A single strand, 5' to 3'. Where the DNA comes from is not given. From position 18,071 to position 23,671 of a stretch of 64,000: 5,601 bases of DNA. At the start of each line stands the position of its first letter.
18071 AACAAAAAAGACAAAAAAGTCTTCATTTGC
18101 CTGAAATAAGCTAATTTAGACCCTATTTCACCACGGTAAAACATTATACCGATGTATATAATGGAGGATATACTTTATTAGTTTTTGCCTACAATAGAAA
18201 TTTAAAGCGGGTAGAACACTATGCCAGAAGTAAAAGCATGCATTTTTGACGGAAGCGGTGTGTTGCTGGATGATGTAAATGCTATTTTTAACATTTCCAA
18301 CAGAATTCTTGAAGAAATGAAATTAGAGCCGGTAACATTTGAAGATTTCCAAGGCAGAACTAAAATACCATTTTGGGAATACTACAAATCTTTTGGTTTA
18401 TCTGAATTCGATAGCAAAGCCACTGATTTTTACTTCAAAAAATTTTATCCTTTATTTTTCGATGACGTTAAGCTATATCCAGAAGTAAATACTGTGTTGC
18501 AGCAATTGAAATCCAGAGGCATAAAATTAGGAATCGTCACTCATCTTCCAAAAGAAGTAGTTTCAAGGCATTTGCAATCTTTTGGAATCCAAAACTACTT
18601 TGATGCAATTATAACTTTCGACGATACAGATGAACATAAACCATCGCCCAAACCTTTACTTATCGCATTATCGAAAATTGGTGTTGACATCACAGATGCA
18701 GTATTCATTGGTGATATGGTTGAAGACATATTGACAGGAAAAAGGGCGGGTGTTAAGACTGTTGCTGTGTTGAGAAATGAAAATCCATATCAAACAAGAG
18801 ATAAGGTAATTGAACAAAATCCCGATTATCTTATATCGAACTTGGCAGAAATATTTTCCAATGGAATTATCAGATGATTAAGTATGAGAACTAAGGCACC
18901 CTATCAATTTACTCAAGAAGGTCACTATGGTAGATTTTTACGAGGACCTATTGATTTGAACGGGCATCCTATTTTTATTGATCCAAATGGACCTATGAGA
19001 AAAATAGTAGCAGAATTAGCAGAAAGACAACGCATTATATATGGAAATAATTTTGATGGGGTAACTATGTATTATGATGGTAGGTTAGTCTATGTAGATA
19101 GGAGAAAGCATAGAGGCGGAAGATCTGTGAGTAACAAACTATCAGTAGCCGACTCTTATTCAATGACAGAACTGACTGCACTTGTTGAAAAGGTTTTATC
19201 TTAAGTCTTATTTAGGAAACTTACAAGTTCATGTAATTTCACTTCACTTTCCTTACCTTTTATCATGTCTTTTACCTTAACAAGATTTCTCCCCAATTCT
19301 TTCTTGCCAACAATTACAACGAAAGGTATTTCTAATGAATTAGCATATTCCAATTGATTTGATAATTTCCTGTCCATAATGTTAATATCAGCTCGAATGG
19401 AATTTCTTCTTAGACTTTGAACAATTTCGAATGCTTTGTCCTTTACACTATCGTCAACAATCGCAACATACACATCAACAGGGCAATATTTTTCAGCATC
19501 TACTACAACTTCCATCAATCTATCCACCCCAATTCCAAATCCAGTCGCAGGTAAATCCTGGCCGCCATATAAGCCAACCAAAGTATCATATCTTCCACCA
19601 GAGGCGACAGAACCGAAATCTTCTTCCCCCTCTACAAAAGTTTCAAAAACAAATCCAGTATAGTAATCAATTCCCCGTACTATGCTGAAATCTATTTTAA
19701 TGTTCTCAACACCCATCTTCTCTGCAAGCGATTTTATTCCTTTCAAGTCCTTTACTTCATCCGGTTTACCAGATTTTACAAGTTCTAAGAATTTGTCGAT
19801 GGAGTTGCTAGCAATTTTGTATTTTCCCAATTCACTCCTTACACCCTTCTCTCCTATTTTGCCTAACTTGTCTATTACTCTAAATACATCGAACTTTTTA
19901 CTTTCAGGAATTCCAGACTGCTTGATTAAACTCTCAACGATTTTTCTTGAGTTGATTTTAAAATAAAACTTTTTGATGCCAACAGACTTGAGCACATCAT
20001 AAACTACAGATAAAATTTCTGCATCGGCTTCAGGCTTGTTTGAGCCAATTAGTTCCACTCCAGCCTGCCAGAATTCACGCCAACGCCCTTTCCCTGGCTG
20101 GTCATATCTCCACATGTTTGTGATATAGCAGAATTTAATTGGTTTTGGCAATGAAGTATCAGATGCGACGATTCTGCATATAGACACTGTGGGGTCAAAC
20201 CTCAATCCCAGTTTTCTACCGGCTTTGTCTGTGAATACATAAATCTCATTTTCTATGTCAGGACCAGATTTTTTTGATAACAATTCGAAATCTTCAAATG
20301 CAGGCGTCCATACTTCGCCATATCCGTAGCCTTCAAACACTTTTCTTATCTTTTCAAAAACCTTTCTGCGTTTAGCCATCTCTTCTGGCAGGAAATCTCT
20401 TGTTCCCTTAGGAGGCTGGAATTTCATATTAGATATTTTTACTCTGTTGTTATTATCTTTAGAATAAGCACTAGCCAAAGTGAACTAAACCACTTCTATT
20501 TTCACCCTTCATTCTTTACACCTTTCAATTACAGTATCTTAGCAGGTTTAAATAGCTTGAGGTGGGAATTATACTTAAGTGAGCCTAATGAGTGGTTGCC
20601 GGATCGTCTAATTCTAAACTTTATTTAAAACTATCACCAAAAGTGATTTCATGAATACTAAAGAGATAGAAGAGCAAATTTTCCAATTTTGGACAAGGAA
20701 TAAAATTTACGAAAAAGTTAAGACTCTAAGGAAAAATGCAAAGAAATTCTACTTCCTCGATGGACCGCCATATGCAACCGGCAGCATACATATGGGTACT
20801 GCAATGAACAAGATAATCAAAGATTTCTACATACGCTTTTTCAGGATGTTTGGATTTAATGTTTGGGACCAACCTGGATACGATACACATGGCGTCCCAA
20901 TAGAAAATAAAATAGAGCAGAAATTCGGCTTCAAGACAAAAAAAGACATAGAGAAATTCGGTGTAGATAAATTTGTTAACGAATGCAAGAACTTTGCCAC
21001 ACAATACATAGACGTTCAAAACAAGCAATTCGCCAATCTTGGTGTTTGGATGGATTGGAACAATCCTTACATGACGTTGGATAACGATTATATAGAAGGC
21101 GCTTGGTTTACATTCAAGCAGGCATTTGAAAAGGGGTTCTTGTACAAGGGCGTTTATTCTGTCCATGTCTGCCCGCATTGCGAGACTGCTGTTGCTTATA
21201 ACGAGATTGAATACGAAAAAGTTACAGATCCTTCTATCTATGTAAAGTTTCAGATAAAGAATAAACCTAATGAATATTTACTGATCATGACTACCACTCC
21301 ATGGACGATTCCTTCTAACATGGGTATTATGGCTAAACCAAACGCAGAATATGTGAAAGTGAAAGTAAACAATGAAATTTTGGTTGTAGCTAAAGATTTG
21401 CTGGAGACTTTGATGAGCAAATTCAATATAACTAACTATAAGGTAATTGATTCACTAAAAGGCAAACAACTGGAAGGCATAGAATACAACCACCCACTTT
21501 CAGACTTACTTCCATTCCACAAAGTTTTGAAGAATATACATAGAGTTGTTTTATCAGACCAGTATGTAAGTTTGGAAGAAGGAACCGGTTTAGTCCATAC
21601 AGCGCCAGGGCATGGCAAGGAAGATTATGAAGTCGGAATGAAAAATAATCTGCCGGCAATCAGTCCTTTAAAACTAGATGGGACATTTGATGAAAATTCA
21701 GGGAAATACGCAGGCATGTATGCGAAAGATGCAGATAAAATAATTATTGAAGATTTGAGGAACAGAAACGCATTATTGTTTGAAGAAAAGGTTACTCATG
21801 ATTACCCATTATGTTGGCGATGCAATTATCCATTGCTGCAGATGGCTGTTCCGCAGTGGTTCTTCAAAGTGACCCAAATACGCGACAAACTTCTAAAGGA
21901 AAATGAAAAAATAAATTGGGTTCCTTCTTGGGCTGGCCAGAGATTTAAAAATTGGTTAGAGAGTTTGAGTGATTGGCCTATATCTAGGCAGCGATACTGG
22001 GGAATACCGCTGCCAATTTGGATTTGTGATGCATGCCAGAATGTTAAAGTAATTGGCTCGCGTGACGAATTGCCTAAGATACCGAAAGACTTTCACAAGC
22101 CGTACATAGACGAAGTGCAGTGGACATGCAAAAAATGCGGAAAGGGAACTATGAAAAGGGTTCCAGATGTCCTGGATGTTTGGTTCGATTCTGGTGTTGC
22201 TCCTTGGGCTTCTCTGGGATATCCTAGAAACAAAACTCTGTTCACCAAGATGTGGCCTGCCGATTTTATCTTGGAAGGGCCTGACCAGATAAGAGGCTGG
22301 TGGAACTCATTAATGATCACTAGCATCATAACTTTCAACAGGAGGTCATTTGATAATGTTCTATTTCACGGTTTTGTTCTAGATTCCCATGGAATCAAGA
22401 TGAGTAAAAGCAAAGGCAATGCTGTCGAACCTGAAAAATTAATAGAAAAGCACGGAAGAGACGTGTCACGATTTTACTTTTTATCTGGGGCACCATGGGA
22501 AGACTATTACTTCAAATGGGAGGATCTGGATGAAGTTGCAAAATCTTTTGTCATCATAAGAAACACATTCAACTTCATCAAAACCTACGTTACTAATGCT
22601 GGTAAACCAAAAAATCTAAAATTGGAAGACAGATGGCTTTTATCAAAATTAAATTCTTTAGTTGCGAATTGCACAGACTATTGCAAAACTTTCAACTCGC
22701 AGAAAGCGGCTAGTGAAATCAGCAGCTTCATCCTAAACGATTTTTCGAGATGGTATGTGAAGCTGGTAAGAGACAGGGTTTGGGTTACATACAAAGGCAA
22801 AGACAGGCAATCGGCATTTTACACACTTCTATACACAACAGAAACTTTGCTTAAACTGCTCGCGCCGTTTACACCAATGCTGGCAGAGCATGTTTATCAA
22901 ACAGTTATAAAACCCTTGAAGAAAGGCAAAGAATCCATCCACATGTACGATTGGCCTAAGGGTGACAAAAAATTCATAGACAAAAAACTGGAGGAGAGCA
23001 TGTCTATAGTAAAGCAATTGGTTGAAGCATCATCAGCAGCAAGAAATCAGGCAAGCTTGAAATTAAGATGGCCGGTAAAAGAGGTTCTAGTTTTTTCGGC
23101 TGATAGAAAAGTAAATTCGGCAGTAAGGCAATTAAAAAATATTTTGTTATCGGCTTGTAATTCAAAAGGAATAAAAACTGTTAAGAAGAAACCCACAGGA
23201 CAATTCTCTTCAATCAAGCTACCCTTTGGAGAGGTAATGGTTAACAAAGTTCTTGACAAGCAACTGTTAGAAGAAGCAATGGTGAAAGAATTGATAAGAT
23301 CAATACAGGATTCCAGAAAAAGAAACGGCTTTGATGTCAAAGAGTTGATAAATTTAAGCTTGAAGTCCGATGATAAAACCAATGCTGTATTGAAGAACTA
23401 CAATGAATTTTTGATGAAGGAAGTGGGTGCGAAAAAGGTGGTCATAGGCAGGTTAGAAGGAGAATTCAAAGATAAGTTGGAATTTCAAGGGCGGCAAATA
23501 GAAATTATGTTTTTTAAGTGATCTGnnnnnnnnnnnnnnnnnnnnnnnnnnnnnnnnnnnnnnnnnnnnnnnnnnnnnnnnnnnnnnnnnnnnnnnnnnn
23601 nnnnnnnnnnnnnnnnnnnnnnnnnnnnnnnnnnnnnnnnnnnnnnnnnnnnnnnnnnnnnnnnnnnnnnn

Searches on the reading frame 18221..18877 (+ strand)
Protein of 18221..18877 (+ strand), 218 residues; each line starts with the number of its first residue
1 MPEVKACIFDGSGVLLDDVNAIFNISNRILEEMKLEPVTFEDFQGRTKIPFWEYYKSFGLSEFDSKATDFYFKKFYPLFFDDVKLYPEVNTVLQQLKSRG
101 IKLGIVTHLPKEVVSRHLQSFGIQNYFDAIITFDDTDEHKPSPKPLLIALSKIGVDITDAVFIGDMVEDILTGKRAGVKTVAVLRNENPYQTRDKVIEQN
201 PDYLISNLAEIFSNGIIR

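Call 47: search_protein_families(library=pfam, proteins=[window:18221-18877:+], max_evalue=0.0001)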
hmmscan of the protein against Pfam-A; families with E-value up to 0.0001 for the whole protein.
window:18221-18877:+ (218 aa): 4 families
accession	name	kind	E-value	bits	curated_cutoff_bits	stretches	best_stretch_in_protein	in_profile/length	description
PF13419.12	HAD_2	-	1.5e-38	133.2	23.8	1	7-183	1-178/178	Haloacid dehalogenase-like hydrolase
PF00702.32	Hydrolase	-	1.3e-25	91.4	26.4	1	4-177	1-191/191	haloacid dehalogenase-like hydrolase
PF13242.12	Hydrolase_like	-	5.3e-11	42.7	22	1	139-210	3-74/75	HAD-hyrolase-like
PF12710.13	HAD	-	1e-05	26.5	27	1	83-170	84-185/189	haloacid dehalogenase-like hydrolase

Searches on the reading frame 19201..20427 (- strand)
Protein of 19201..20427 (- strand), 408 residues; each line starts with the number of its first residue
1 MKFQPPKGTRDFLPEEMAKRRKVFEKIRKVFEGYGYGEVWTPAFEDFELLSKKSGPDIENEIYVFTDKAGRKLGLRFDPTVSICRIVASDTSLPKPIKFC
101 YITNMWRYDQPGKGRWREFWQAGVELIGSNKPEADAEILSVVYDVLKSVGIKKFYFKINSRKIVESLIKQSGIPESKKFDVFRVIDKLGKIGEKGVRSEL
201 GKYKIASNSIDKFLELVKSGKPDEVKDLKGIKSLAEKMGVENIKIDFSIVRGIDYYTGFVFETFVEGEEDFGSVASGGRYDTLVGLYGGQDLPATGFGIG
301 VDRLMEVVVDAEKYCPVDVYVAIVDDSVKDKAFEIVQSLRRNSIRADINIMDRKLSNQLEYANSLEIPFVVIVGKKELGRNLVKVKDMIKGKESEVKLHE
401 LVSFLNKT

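Call 47: search_protein_families(library=pfam, proteins=[window:19201-20427:-], max_evalue=0.0001)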
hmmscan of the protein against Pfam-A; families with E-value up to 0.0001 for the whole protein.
window:19201-20427:- (408 aa): 4 families
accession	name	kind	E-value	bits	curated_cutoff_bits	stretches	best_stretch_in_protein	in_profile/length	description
PF13393.11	tRNA-synt_His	-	1.4e-61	208.8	25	1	8-304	1-308/308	Histidyl-tRNA synthetase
PF03129.25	HGTP_anticodon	-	7.5e-16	58.5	21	1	318-407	1-93/94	Anticodon binding domain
PF12745.12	HGTP_anticodon2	-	6.2e-10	39.5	24.4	1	317-407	6-102/261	Anticodon binding domain of tRNAs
PF00587.30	tRNA-synt_2b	-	2.6e-07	31.3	29.3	1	63-195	1-132/179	tRNA synthetase class II core domain (G, H, P, S and T)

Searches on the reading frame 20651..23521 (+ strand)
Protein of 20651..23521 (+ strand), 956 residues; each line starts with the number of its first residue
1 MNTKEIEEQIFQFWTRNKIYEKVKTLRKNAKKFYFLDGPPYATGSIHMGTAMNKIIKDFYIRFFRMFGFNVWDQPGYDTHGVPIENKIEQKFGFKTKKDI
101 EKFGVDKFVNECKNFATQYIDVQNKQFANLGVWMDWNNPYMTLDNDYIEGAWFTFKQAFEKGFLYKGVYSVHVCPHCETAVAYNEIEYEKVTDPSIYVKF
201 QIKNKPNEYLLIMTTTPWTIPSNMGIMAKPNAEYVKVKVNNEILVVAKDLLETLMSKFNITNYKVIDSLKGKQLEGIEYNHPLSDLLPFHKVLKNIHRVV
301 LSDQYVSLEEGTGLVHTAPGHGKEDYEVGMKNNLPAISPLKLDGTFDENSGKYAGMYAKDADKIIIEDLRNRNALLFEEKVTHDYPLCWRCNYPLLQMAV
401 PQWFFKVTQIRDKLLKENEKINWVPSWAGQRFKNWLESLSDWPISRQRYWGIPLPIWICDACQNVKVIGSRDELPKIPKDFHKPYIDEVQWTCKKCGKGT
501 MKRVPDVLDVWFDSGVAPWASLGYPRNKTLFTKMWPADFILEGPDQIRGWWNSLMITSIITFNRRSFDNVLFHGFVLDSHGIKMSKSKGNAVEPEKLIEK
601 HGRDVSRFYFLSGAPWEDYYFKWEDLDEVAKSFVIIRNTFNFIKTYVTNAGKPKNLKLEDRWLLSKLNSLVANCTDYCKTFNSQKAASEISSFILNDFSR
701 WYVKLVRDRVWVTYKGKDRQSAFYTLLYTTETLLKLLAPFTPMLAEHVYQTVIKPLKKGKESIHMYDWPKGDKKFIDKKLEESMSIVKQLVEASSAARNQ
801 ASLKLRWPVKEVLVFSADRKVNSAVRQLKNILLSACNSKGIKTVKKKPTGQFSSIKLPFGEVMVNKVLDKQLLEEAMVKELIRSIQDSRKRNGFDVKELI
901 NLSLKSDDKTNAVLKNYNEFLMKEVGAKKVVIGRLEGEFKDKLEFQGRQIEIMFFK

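Call 47: search_protein_families(library=pfam, proteins=[window:20651-23521:+], max_evalue=0.0001)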
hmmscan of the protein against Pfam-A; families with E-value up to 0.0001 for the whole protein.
window:20651-23521:+ (956 aa): 4 families
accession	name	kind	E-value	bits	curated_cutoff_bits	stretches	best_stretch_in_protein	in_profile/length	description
PF00133.28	tRNA-synt_1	-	1.4e-127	426.4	22.7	1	9-615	1-407/414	tRNA synthetases class I (I, L, M and V)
PF08264.19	Anticodon_1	-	6.6e-36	123.8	25.1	1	660-812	1-147/148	Anticodon-binding domain of tRNA ligase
PF09334.17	tRNA-synt_1g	-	9e-22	77.8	20.1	2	40-182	8-131/391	tRNA synthetases class I (M)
PF19302.4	DUF5915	-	6e-12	45.9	27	1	862-951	102-189/195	Domain of unknown function (DUF5915)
